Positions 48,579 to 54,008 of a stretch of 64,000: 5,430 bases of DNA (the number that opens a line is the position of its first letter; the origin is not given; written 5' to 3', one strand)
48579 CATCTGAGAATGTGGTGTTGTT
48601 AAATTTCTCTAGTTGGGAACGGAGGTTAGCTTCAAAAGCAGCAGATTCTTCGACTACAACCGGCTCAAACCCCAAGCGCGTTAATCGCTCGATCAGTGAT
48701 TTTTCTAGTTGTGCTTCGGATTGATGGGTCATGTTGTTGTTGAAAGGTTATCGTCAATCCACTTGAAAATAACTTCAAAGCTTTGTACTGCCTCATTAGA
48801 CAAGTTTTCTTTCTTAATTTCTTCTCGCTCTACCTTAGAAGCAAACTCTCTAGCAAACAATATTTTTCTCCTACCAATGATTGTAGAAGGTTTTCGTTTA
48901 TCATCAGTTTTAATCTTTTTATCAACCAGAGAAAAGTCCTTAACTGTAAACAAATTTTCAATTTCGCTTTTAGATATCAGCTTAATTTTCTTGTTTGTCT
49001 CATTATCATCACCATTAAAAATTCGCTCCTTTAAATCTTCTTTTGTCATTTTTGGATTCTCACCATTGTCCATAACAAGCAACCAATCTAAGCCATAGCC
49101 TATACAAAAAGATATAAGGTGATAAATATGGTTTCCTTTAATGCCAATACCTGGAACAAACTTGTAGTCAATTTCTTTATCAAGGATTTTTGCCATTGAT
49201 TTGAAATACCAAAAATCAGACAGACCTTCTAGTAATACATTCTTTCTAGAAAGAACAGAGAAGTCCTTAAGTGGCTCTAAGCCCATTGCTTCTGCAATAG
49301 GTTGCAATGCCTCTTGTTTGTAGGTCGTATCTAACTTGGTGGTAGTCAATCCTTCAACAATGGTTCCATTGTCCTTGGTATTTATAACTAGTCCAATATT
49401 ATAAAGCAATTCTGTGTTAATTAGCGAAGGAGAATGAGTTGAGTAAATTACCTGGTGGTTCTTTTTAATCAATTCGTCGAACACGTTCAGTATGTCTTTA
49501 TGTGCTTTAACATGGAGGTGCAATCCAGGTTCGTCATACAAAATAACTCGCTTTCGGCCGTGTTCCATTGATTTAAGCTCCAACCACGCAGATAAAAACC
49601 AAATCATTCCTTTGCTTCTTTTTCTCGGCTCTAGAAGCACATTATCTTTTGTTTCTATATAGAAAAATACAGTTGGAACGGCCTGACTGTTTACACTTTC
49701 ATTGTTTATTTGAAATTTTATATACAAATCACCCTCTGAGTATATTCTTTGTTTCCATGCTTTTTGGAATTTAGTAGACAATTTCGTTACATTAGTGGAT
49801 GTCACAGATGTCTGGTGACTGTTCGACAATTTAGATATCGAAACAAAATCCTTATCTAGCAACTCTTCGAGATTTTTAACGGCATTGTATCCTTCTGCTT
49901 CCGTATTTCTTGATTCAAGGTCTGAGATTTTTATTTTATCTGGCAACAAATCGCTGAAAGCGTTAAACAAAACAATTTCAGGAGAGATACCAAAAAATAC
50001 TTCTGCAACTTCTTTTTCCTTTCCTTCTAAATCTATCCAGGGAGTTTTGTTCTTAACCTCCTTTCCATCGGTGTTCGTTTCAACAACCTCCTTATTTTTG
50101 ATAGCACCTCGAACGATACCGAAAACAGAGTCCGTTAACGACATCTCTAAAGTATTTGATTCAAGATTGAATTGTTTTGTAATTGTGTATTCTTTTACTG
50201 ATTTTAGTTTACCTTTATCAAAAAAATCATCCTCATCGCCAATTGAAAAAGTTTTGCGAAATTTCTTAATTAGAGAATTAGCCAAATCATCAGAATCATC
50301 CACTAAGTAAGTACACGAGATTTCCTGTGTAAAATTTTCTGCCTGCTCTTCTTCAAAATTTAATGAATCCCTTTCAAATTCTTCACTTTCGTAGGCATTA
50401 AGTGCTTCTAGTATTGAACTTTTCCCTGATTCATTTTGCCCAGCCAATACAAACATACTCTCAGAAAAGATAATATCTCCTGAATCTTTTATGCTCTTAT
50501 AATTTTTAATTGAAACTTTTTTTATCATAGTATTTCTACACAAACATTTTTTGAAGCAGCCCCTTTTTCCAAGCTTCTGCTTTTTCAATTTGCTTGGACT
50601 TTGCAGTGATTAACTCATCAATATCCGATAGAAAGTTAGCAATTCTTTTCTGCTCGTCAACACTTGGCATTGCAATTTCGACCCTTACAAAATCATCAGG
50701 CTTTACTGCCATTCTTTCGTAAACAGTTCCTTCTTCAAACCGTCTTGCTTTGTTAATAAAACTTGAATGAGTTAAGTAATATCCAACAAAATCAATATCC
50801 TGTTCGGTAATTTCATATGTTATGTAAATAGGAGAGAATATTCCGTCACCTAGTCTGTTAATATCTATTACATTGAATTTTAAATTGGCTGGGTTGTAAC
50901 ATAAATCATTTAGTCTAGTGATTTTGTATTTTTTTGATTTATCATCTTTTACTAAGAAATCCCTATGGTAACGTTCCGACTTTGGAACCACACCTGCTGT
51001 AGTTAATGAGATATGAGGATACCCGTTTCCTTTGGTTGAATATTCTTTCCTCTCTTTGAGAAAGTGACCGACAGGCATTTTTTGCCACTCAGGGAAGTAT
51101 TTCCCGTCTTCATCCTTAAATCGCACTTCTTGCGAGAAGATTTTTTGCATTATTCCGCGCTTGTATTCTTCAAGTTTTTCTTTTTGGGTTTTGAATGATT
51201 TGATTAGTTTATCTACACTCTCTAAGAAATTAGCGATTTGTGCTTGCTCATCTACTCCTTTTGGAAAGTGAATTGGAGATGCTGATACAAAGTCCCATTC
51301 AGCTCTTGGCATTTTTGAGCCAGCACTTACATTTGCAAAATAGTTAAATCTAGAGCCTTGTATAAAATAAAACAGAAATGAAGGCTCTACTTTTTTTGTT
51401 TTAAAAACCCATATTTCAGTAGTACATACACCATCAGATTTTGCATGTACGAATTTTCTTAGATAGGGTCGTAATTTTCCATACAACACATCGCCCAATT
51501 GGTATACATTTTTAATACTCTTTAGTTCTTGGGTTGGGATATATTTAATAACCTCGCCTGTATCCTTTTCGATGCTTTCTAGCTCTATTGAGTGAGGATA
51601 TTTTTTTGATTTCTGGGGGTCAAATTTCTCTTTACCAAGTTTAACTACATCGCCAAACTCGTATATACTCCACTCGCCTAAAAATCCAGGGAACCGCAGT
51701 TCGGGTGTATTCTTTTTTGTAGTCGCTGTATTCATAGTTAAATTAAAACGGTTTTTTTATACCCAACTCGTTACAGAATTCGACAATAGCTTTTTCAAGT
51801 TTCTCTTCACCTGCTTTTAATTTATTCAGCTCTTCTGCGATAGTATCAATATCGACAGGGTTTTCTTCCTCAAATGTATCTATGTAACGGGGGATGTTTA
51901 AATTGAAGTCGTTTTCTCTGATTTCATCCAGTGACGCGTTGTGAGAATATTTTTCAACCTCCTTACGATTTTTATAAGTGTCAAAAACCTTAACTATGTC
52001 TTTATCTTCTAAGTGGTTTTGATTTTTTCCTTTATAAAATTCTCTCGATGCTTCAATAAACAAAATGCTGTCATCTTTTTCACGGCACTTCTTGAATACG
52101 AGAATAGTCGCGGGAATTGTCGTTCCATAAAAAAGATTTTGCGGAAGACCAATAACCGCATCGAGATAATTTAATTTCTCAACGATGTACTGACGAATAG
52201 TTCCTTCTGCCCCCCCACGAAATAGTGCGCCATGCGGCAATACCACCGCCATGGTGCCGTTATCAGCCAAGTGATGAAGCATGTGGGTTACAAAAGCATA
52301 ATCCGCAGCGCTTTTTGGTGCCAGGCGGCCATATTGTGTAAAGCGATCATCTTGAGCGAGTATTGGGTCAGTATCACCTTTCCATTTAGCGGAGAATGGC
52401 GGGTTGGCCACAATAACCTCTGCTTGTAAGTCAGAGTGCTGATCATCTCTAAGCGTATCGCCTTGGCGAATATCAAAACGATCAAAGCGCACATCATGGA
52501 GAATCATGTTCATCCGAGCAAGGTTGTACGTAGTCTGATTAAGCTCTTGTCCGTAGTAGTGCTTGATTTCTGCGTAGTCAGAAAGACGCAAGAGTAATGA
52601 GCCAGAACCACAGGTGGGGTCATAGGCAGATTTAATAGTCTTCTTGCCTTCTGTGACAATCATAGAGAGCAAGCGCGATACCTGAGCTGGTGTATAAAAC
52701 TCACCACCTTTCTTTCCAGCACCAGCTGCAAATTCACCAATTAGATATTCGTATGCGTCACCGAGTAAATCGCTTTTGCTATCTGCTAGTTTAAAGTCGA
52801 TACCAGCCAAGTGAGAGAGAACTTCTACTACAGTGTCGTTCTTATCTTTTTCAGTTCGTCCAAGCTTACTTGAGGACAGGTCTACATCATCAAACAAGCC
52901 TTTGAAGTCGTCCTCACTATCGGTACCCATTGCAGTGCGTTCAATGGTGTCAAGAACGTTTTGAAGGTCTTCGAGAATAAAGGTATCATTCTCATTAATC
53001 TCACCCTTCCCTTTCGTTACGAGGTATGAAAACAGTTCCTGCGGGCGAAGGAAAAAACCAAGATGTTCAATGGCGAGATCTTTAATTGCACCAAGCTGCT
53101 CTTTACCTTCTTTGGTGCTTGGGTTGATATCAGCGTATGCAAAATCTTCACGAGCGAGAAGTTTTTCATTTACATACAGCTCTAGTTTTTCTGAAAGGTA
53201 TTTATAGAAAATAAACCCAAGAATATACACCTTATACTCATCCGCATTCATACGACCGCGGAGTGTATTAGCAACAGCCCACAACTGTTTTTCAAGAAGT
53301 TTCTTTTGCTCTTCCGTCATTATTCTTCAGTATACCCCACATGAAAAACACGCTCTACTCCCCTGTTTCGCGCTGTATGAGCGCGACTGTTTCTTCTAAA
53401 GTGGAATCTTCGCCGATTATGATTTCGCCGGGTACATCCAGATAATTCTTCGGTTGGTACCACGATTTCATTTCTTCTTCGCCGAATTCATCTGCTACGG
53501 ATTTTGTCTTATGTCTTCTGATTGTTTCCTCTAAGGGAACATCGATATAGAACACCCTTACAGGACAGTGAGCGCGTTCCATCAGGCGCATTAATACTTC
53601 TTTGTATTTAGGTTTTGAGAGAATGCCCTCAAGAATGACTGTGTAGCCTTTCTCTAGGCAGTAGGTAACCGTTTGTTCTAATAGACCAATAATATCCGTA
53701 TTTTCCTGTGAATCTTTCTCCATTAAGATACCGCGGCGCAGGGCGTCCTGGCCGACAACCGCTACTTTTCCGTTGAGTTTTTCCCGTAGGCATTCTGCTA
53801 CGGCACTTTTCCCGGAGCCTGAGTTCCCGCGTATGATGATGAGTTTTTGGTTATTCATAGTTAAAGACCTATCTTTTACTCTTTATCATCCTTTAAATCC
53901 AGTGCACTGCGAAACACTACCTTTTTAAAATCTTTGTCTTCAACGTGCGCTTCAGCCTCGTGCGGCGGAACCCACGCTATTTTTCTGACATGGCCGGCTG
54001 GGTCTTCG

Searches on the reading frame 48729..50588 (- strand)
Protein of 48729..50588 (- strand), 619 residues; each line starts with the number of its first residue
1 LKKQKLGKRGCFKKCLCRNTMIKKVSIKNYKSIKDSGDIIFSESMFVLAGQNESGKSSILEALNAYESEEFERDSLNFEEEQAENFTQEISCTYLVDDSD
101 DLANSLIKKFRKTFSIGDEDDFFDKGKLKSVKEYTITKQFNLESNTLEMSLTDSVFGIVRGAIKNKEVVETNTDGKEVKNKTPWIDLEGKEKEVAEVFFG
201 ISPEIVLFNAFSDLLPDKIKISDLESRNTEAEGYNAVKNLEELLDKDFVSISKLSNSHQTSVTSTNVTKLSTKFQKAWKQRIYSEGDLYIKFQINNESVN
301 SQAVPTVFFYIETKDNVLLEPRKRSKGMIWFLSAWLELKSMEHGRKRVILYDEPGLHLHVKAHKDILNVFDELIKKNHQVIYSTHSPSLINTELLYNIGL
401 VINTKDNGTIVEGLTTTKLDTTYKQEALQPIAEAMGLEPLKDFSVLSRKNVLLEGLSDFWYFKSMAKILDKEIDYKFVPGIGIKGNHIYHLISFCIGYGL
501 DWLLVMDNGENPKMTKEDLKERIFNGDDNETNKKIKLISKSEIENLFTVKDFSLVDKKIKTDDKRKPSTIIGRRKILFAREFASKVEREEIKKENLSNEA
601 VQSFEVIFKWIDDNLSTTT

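Call 42: search_protein_families(library=pfam, proteins=[window:48729-50588:-], max_evalue=0.00001)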
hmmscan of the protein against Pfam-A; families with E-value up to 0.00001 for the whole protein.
window:48729-50588:- (619 aa): 4 families
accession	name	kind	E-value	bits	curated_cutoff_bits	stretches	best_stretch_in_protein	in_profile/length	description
PF13175.12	AAA_15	-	8.7e-26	91.8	32.1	1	21-390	1-374/374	AAA ATPase domain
PF13304.12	AAA_21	-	2.8e-14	54.3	27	1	46-391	2-304/304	AAA domain, putative AbiEii toxin, Type IV TA system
PF13476.12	AAA_23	-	6.4e-07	30.6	27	1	24-280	1-199/201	AAA domain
PF02463.25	SMC_N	-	4.6e-06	26.7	40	1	21-64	1-45/220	RecF/RecN/SMC N terminal domain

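Call 77: search_protein_families(library=ncbifam, proteins=[window:48729-50588:-], max_evalue=0.001)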
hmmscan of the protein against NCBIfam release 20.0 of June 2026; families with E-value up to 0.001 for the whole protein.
window:48729-50588:- (619 aa): 9 families
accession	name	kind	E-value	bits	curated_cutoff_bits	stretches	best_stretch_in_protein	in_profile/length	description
NF041760.1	PtuA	equivalog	1.5e-09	37.3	500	2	18-64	48-93/524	retron Ec78 anti-phage system effector ATPase PtuA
TIGR03608.1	L_ocin_972_ABC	subfamily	8.2e-07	28.7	254.85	1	347-391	154-198/206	putative bacteriocin export ABC transporter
NF047739.1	antiphage_MADS3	equivalog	1.5e-06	27.7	420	0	21-63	1-41/427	methylation-associated defense system AAA family ATPase MAD3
NF010170.0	PRK13651.1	equivalog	7.3e-05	21.8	432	0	347-386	185-224/308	cobalt transporter ATP-binding subunit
TIGR00611.2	recf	equivalog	7.9e-05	22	172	1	22-64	1-42/339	DNA replication/repair protein RecF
NF040873.1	AztA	equivalog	0.00022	20.8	220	0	347-391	139-183/191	zinc ABC transporter ATP-binding protein AztA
TIGR02673.1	FtsE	equivalog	0.00046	19.9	264.85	0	347-392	157-202/214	cell division ATP-binding protein FtsE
TIGR04521.1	ECF_ATPase_2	equivalog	0.00072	18.7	330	0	347-386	164-204/279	energy-coupling factor transporter ATPase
NF010068.0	PRK13548.1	equivalog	0.00074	18.7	261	0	44-83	32-69/261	heme ABC transporter ATP-binding protein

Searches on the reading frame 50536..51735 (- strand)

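Call 42: search_protein_families(library=pfam, proteins=[window:50536-51735:-], max_evalue=0.00001)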
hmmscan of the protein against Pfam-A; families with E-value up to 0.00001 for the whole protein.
window:50536-51735:- (399 aa): 1 family
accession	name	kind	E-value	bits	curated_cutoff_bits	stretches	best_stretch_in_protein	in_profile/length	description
PF01420.25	Methylase_S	-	4.9e-16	59.8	22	1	21-190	3-168/168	Type I restriction modification DNA specificity domain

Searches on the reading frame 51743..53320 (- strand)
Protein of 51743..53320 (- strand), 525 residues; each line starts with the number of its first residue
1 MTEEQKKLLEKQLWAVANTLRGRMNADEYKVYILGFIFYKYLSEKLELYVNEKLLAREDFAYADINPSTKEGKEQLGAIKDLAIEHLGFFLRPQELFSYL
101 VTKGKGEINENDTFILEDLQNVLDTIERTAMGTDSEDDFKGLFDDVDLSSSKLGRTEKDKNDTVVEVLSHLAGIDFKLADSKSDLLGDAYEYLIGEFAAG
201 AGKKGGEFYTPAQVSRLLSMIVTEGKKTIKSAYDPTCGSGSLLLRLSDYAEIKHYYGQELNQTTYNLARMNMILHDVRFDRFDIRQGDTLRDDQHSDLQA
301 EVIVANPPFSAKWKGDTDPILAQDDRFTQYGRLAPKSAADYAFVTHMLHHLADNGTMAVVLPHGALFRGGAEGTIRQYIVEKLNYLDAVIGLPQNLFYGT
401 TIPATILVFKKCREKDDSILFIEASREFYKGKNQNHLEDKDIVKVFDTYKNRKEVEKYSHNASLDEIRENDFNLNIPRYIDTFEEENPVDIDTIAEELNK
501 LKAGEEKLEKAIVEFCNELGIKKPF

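Call 42: search_protein_families(library=pfam, proteins=[window:51743-53320:-], max_evalue=0.00001)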
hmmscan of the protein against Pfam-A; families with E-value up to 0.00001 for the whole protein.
window:51743-53320:- (525 aa): 2 families
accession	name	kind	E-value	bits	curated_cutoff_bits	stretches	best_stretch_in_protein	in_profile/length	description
PF02384.22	N6_Mtase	-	1.2e-108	363.6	20.4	1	182-486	2-309/311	N-6 DNA Methylase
PF12161.14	HsdM_N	-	4e-20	73.2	24.5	1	9-170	1-134/135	HsdM N-terminal domain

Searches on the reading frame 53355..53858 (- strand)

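Call 42: search_protein_families(library=pfam, proteins=[window:53355-53858:-], max_evalue=0.00001)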
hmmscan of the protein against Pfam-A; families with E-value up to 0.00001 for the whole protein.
window:53355-53858:- (167 aa): 5 families
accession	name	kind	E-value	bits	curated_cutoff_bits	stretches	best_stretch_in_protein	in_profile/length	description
PF13671.12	AAA_33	-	2.6e-15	57.4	27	1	6-123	1-122/143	AAA domain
PF06414.18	Zeta_toxin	-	2.4e-11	43.9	22.3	1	5-113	17-137/199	Zeta toxin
PF13238.12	AAA_18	-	2.3e-07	31.7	29.4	1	7-119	1-111/128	AAA domain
PF08433.16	KTI12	-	2e-06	28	22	1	6-132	3-132/271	Chromatin associated protein KTI12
PF07931.18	CPT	-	2.9e-06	27.6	22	0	5-77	2-87/172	Chloramphenicol phosphotransferase-like protein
